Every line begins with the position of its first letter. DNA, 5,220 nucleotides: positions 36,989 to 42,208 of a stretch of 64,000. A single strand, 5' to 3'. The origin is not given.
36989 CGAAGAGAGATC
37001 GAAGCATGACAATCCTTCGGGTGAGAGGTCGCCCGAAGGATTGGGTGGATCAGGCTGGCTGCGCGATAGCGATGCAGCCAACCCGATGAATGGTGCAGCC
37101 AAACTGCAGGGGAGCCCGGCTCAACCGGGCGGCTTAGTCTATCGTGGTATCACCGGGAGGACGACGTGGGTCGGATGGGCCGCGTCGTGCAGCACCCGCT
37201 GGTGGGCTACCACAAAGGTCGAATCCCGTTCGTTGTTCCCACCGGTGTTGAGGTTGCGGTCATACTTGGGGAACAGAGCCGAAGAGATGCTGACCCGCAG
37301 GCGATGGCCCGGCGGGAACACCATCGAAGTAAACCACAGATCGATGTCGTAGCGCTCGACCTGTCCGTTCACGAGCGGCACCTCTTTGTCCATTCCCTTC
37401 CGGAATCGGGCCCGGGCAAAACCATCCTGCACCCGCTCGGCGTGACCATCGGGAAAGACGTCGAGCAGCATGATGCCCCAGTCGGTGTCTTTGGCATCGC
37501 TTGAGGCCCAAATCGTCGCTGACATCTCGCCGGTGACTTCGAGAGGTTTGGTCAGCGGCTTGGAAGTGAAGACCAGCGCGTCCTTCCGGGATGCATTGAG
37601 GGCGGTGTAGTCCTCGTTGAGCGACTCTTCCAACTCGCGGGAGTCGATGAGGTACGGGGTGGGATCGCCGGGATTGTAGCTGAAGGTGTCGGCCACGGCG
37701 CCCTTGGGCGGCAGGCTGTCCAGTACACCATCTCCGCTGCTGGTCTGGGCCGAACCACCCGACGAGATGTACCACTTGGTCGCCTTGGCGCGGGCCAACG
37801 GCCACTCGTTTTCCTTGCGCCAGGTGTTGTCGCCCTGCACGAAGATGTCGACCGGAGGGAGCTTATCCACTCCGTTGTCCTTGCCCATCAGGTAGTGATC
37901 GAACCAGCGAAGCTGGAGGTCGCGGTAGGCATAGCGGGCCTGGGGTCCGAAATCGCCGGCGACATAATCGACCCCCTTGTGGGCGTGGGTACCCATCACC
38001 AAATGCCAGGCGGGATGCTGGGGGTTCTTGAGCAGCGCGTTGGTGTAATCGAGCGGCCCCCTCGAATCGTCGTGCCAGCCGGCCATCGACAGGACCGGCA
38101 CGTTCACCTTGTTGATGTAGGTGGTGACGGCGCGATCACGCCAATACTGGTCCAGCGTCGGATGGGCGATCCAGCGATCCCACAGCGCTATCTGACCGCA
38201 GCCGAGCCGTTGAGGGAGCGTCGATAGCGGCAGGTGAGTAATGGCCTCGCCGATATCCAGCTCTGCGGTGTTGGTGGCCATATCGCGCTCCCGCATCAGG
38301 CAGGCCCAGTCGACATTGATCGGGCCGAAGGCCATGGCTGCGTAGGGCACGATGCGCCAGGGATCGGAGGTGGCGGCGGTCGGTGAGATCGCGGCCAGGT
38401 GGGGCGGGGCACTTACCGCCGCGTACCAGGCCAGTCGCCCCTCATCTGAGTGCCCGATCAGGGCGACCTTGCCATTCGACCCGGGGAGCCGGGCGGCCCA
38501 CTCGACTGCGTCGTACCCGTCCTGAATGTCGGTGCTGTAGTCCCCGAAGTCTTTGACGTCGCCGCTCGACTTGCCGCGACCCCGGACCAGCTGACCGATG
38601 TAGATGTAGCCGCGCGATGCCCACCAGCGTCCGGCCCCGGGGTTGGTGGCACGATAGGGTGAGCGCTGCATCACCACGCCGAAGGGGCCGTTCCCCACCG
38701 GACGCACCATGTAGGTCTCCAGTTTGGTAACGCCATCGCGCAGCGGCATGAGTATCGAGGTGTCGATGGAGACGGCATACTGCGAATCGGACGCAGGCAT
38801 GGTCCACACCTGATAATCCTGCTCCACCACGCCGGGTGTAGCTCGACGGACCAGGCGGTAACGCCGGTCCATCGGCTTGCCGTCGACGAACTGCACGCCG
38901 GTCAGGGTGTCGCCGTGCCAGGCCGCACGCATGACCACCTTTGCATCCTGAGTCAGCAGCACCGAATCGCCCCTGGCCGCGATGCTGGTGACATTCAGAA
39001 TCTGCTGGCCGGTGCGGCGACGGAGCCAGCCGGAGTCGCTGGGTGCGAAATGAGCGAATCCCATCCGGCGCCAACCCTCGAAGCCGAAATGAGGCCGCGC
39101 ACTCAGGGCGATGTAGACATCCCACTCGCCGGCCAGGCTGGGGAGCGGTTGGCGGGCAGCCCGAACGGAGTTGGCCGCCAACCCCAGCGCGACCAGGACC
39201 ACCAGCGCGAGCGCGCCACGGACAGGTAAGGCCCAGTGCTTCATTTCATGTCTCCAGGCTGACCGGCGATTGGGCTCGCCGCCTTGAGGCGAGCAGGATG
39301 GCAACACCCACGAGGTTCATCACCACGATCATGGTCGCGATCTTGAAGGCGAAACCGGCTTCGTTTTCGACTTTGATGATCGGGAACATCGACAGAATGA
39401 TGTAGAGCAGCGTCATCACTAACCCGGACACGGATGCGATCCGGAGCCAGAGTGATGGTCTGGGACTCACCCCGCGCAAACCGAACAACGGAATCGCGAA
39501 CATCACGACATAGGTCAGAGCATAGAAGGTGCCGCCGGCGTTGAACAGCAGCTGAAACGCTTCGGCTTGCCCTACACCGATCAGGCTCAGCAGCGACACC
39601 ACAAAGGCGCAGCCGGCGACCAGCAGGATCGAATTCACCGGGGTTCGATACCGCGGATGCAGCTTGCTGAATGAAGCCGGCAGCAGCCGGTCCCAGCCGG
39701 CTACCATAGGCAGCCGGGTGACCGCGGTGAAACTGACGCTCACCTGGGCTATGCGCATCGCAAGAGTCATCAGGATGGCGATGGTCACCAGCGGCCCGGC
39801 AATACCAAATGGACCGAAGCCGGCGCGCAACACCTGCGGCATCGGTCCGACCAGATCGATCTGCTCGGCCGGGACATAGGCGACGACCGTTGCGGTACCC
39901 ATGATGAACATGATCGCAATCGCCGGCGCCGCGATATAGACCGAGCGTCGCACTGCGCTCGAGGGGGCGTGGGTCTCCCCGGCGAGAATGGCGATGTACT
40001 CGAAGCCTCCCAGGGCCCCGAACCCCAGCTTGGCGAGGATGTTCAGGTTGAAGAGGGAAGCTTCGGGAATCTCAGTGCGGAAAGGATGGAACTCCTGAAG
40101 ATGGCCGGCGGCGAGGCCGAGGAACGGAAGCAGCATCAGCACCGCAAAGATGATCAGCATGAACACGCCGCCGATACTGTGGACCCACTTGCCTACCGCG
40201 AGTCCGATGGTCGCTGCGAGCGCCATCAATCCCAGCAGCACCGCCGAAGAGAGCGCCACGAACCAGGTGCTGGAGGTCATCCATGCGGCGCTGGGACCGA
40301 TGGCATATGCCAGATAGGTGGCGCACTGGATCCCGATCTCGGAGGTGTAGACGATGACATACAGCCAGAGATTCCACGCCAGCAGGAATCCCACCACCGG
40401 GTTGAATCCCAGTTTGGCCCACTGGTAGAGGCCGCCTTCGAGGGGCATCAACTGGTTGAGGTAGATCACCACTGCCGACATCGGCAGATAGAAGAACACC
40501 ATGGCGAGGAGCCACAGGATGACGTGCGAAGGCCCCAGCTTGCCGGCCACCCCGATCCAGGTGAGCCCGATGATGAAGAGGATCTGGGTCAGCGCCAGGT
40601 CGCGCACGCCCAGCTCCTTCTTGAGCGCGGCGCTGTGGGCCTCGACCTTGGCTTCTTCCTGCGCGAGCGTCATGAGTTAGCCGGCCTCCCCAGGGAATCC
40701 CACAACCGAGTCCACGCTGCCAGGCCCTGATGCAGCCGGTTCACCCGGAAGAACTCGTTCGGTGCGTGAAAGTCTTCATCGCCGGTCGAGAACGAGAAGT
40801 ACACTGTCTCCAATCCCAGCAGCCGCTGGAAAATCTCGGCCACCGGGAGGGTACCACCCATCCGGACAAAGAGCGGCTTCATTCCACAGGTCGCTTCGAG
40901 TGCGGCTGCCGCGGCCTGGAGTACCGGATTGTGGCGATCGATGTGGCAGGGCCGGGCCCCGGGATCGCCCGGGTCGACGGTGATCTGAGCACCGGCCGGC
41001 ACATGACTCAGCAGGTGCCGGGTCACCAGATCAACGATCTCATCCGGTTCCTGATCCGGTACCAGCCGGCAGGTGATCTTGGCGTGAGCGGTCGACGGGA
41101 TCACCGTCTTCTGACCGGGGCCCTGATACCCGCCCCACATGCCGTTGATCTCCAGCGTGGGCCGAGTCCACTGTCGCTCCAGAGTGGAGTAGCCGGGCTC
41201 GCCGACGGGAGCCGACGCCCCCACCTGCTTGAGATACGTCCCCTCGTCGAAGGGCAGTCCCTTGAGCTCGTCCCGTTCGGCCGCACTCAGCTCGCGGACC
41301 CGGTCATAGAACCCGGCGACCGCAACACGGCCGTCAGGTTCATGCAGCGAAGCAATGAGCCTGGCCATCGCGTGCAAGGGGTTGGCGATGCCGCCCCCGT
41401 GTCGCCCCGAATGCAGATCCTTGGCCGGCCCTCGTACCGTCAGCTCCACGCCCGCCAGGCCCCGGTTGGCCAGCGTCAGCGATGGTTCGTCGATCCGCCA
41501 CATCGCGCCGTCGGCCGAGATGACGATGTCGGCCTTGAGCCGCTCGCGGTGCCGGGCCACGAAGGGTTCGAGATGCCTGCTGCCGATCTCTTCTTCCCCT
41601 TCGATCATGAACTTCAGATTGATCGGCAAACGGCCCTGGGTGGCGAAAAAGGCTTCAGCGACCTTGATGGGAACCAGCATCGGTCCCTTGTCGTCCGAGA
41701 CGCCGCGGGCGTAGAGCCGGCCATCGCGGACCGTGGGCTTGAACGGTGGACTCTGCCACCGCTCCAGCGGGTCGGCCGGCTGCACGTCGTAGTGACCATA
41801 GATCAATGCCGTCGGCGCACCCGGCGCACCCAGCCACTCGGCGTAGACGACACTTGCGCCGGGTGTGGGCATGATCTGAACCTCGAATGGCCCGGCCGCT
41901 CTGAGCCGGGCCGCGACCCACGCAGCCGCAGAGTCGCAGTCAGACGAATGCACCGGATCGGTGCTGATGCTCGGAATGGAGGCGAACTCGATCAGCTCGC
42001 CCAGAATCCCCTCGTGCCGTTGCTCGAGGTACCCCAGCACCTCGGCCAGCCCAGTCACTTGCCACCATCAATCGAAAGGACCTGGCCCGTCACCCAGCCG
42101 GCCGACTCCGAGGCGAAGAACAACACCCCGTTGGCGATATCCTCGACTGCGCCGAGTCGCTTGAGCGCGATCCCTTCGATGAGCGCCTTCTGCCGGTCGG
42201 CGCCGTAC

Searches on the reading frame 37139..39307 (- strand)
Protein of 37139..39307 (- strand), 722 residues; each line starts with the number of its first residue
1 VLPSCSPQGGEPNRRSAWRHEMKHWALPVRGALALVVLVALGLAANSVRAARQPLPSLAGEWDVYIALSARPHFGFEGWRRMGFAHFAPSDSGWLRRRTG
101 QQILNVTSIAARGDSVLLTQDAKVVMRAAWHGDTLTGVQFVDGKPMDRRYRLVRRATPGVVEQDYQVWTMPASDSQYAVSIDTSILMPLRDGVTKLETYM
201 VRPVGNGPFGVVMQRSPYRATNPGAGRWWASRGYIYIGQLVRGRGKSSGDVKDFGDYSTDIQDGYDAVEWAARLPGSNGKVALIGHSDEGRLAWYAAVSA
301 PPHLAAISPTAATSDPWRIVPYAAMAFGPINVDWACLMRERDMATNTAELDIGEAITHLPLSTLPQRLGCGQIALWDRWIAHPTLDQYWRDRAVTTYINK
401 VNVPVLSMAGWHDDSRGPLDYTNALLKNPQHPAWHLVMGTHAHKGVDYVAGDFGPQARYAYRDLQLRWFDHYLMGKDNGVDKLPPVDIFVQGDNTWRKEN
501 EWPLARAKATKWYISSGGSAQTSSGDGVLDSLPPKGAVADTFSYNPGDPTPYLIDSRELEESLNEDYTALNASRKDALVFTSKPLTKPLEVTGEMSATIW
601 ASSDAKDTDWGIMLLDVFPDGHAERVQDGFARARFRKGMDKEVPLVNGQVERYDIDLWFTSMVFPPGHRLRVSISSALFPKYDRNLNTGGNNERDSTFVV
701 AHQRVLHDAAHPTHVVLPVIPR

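Call 59: search_protein_families(library=pfam, proteins=[window:37139-39307:-], max_evalue=0.0001)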
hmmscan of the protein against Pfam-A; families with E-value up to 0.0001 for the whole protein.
window:37139-39307:- (722 aa): 2 families
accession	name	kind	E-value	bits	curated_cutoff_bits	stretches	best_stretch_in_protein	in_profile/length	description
PF08530.16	PepX_C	-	2.5e-47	162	22.5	1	478-715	1-216/217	X-Pro dipeptidyl-peptidase C-terminal non-catalytic domain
PF02129.25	Peptidase_S15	-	1e-40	140.6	23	1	191-444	1-261/262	X-Pro dipeptidyl-peptidase (S15 family)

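Call 69: search_solved_structures(query=window:37139-39307:-, max_evalue=0.00001, show_alignments=1)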
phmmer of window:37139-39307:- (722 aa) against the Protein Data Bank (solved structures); distinct sequences matched with E-value up to 0.00001: 19.
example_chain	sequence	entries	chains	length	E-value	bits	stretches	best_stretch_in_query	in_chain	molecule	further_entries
3i2f_A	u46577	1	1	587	3.8e-71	243.9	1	177-722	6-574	Cocaine esterase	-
4p08_A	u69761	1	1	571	4.3e-71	243.7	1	180-722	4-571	Cocaine esterase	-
3i2i_A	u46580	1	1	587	6.4e-71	243.1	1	177-722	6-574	Cocaine esterase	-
3i2g_A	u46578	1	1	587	6.7e-71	243.1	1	177-722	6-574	Cocaine esterase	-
3pui_A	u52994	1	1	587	7.6e-71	242.9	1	177-722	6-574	Cocaine esterase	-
7f65_A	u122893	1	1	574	7.9e-71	242.8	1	177-722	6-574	Cocaine esterase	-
9k48_A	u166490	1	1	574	8.1e-71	242.8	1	177-722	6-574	Cocaine esterase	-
1ju3_A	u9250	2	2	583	9.4e-71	242.6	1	177-722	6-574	cocaine esterase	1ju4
3i2j_A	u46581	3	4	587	9.8e-71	242.5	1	177-722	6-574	Cocaine esterase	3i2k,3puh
3ida_A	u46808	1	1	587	1.3e-70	242.1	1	177-722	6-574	Cocaine esterase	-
3i2h_A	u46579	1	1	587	1.5e-70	241.9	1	177-722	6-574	Cocaine esterase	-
1l7r_A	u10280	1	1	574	2.2e-70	241.3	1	177-722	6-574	cocaine esterase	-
1l7q_A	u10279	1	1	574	2.3e-70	241.3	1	177-722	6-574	cocaine esterase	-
4pf1_A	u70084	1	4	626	1.9e-38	135.8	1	186-720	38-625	Peptidase S15/CocE/NonD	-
1mpx_A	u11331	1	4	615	3e-38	135.1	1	181-719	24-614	alpha-amino acid ester hydrolase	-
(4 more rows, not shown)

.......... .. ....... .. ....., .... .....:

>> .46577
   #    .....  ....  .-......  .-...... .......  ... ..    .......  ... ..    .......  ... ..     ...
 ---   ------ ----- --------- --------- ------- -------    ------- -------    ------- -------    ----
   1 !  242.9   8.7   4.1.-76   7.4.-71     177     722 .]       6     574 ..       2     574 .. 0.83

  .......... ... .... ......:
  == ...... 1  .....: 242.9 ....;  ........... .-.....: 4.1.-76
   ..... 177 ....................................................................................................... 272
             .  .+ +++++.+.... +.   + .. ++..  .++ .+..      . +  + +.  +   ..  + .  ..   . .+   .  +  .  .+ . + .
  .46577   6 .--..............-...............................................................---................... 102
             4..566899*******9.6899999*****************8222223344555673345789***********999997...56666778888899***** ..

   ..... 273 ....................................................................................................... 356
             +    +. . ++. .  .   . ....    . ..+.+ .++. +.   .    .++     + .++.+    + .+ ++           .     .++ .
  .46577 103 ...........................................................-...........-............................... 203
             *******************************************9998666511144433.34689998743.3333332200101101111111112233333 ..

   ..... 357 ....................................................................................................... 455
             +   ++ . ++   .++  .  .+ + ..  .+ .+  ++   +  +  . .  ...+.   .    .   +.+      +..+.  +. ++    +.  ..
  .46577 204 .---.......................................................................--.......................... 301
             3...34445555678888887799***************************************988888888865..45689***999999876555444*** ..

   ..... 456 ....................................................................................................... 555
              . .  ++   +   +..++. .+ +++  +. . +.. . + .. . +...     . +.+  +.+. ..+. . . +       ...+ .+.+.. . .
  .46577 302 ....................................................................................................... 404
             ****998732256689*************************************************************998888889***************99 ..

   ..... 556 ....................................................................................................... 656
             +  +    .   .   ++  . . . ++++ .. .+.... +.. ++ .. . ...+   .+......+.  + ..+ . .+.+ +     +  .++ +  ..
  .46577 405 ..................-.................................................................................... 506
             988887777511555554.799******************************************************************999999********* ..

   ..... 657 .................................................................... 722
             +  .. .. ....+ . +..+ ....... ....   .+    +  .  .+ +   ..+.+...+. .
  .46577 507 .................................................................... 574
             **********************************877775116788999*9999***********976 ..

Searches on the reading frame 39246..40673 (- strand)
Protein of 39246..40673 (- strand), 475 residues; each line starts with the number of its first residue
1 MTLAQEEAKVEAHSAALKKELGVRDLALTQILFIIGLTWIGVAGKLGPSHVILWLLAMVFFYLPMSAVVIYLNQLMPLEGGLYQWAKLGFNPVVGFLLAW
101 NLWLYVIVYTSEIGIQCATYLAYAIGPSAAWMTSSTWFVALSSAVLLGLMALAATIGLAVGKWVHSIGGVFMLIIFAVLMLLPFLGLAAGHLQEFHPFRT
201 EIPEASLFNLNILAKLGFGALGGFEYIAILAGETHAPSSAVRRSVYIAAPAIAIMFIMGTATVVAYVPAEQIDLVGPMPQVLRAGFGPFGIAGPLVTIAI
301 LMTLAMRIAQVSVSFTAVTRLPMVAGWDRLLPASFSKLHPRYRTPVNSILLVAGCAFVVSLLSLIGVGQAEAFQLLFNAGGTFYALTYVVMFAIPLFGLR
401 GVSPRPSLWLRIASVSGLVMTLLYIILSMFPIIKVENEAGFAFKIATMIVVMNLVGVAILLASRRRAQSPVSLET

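Call 59: search_protein_families(library=pfam, proteins=[window:39246-40673:-], max_evalue=0.0001)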
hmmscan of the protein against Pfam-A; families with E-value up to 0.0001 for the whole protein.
window:39246-40673:- (475 aa): 2 families
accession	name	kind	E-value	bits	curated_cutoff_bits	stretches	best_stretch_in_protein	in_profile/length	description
PF13520.12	AA_permease_2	-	1.2e-27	97.4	27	1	34-447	14-423/427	Amino acid permease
PF00324.27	AA_permease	-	3.3e-14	52.9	24.6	1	42-392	22-375/470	Amino acid permease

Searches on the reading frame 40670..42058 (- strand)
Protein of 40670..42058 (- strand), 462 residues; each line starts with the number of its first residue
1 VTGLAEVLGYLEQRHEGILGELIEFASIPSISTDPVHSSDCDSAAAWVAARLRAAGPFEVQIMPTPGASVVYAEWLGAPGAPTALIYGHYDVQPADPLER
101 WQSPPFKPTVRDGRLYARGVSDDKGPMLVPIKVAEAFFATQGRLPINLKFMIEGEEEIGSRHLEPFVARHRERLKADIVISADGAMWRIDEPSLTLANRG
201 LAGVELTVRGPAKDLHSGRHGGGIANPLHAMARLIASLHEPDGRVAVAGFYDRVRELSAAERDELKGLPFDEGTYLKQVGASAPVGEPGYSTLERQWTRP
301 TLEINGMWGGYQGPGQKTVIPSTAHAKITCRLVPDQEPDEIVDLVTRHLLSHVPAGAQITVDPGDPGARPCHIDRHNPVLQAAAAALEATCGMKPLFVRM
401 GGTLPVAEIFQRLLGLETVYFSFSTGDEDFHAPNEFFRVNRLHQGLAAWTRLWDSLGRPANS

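Call 59: search_protein_families(library=pfam, proteins=[window:40670-42058:-], max_evalue=0.0001)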
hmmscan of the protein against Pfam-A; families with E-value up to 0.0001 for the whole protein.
window:40670-42058:- (462 aa): 2 families
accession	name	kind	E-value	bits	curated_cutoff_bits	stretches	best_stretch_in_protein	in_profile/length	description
PF01546.33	Peptidase_M20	-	3.6e-31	109.1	24.6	1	85-453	1-204/206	Peptidase family M20/M25/M40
PF07687.19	M20_dimer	-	2.6e-20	72.8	21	1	197-354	2-104/107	Peptidase dimerisation domain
